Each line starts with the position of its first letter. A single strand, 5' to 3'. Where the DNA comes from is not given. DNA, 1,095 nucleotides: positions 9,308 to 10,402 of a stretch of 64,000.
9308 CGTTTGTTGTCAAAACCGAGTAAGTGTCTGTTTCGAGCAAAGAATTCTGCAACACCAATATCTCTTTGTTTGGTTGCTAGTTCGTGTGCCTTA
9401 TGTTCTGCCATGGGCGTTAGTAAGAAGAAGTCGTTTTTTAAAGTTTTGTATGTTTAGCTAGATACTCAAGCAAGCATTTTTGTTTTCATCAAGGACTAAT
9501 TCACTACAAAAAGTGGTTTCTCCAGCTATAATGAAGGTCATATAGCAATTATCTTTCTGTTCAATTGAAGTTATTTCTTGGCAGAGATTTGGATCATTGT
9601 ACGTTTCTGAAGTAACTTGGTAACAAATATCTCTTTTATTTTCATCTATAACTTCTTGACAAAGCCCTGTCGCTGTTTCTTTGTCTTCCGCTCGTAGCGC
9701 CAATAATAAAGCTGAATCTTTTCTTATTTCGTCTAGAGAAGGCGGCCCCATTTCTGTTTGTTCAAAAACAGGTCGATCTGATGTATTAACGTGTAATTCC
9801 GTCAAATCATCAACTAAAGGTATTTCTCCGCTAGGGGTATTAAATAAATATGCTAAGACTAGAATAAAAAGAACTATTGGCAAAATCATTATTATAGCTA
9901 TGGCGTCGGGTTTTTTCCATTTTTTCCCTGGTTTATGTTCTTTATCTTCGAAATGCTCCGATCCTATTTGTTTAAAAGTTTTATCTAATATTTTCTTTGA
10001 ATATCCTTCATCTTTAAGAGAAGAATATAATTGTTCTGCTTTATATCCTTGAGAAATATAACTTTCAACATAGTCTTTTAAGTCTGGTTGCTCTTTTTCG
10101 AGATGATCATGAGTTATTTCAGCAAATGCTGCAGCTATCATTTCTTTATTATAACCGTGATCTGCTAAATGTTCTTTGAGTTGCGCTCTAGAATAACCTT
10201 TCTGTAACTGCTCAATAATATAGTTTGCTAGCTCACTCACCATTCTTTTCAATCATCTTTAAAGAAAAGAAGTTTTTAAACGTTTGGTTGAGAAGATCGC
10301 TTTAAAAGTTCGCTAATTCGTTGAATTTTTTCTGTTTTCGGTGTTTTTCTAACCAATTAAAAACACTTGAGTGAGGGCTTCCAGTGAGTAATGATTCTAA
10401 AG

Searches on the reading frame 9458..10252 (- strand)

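Call 87: search_protein_families(library=pfam, proteins=[window:9458-10252:-], max_evalue=0.1)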
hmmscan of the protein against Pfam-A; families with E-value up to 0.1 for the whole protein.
window:9458-10252:- (264 aa): 4 families
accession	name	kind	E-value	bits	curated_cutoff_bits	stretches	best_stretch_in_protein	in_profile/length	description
PF21982.2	RecX_HTH1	-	0.0088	16.4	26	1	20-42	14-36/40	RecX, first three-helix domain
PF13592.12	HTH_33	-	0.021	14.8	25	0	6-36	8-38/60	Winged helix-turn helix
PF04901.18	RAMP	-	0.055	13.9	27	0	58-134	23-98/110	Receptor activity modifying family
PF10078.15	DUF2316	-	0.066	13.9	26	0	17-83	7-82/89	Uncharacterized protein conserved in bacteria (DUF2316)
